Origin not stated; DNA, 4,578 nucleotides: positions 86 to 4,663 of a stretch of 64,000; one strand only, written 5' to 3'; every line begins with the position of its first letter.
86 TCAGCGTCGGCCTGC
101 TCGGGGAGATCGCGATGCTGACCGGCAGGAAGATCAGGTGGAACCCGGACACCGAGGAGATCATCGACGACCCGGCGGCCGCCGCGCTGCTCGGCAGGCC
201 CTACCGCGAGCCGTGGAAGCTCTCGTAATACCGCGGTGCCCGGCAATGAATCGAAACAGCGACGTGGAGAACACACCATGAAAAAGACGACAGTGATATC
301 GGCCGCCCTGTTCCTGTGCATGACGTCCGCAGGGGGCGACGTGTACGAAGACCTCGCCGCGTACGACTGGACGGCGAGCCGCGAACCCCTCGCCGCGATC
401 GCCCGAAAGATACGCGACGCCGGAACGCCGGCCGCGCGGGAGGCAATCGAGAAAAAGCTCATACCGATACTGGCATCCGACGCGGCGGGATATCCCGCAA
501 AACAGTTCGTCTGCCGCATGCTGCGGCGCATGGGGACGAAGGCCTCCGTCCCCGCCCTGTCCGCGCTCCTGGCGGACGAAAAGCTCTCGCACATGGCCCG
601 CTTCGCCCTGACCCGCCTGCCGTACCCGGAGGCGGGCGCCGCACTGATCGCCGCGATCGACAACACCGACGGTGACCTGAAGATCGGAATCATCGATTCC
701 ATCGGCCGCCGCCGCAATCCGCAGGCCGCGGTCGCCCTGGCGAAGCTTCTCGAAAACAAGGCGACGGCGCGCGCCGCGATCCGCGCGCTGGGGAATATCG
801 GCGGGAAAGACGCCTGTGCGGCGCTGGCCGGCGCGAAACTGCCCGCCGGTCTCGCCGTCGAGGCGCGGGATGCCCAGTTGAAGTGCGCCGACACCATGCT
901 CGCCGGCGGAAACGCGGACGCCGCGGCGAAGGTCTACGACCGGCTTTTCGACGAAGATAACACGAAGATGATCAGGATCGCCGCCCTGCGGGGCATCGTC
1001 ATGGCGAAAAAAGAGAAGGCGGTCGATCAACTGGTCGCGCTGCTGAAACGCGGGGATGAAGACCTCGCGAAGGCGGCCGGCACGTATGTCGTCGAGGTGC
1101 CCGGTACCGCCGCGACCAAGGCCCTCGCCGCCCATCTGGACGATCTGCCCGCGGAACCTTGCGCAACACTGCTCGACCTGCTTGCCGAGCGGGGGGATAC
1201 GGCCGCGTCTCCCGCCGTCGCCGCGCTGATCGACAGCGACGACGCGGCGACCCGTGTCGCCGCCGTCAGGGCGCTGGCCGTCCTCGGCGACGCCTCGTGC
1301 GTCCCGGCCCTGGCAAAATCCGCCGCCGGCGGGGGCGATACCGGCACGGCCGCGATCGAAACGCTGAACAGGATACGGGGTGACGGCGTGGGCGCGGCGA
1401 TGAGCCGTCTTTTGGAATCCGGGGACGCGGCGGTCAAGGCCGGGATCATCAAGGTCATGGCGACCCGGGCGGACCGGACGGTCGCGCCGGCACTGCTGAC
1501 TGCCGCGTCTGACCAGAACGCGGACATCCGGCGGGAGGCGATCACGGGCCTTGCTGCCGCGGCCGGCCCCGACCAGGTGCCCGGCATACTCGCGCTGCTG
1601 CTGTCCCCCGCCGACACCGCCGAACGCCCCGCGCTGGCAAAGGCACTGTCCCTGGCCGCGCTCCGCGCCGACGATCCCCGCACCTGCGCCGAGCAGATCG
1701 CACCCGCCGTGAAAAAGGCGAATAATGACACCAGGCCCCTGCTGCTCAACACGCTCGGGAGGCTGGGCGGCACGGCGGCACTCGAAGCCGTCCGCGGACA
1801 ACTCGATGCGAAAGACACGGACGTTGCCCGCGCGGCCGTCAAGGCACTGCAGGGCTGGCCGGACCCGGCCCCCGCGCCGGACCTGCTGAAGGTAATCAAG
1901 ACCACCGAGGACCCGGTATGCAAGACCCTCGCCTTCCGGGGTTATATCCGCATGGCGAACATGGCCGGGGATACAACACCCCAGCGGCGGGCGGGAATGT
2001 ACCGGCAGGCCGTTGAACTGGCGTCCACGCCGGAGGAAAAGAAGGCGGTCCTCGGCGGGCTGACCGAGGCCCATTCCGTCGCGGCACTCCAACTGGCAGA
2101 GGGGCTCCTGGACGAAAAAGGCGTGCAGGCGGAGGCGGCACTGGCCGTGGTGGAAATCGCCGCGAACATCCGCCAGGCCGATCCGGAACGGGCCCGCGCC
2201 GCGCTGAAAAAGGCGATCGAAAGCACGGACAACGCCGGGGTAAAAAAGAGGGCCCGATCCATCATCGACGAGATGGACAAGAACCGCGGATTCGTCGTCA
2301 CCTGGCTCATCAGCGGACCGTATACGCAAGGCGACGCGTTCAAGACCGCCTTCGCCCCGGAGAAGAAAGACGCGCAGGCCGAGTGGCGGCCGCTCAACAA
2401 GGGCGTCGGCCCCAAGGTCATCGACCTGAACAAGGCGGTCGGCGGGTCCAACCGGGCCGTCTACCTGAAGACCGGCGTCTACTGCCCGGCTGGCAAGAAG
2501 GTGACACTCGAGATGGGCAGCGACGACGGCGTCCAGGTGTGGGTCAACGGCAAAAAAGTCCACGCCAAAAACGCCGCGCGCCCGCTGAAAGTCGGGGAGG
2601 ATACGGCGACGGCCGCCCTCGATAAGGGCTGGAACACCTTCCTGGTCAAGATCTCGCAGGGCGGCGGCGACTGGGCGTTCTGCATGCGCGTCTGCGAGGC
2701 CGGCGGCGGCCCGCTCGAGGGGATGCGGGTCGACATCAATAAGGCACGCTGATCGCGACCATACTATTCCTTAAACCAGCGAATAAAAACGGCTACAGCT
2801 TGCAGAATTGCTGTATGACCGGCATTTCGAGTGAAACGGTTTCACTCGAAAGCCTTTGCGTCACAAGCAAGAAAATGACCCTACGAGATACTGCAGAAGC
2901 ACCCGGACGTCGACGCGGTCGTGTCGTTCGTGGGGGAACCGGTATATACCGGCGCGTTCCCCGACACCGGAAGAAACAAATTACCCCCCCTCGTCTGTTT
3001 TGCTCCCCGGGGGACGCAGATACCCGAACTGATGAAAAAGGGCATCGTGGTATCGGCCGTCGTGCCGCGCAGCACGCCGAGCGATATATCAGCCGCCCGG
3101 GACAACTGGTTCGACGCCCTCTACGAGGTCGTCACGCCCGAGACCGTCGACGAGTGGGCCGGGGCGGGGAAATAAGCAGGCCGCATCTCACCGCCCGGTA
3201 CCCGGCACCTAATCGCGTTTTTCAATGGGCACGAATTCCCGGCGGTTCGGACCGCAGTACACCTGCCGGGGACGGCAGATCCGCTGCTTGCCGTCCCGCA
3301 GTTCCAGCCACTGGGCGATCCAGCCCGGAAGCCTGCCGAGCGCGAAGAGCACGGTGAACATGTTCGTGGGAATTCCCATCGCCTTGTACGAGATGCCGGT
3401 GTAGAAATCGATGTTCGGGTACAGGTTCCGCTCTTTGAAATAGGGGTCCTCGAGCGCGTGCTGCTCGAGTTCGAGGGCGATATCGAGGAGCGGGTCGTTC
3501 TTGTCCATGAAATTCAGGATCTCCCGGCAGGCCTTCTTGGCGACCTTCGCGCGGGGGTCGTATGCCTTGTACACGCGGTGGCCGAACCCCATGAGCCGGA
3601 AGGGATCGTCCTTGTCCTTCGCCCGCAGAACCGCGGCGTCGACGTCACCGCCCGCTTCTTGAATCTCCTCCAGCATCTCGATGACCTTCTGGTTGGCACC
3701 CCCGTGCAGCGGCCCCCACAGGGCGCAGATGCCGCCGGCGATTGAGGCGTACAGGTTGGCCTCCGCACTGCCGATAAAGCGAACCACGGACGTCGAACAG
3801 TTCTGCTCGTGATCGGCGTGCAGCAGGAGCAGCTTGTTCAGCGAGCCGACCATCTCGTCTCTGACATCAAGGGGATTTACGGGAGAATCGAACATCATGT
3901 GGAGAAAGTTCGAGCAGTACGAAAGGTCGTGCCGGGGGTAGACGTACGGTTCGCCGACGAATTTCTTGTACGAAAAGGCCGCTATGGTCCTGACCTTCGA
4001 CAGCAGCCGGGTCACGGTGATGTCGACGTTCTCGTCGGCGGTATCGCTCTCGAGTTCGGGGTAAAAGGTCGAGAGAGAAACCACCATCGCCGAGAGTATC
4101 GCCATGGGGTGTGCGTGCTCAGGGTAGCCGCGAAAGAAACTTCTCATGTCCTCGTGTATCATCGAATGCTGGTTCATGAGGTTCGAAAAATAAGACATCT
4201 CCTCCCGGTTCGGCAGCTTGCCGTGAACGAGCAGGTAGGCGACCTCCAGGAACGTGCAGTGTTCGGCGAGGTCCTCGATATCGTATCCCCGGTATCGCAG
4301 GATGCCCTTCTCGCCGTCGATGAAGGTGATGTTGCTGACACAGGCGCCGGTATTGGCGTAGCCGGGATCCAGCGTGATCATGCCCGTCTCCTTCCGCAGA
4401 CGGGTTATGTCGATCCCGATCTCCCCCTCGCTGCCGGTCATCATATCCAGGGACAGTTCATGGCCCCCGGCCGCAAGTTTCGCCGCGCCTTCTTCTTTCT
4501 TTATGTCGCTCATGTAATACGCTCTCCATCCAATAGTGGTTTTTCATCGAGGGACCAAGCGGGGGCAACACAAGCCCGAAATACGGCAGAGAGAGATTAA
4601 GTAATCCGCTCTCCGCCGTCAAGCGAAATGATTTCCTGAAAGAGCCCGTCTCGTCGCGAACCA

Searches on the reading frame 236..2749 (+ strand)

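Call 42: search_protein_families(library=pfam, proteins=[window:236-2749:+], max_evalue=0.0001)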
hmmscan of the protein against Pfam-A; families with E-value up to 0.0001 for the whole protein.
window:236-2749:+ (838 aa): 1 family
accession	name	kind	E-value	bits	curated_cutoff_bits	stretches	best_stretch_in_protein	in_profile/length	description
PF13646.12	HEAT_2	-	4.4e-34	117.1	27.7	3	389-471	5-87/88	HEAT repeats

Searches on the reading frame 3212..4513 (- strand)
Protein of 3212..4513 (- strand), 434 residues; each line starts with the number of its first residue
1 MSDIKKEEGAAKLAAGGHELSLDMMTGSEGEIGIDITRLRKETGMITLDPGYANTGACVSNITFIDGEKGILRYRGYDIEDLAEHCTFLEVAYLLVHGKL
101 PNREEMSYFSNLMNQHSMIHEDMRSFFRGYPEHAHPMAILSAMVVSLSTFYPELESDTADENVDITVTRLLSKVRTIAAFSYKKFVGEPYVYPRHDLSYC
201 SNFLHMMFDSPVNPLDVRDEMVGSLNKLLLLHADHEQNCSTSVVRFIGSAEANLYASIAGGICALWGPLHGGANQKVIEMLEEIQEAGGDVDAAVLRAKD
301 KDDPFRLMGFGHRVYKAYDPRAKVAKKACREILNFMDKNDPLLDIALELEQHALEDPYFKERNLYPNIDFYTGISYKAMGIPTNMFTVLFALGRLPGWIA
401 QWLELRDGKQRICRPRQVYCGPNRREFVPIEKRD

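Call 42: search_protein_families(library=pfam, proteins=[window:3212-4513:-], max_evalue=0.0001)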
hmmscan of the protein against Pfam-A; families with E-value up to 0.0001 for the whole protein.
window:3212-4513:- (434 aa): 1 family
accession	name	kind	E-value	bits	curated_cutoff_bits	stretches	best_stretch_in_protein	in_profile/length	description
PF00285.26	Citrate_synt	-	2.8e-135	451.4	27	1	51-416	1-357/357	Citrate synthase, C-terminal domain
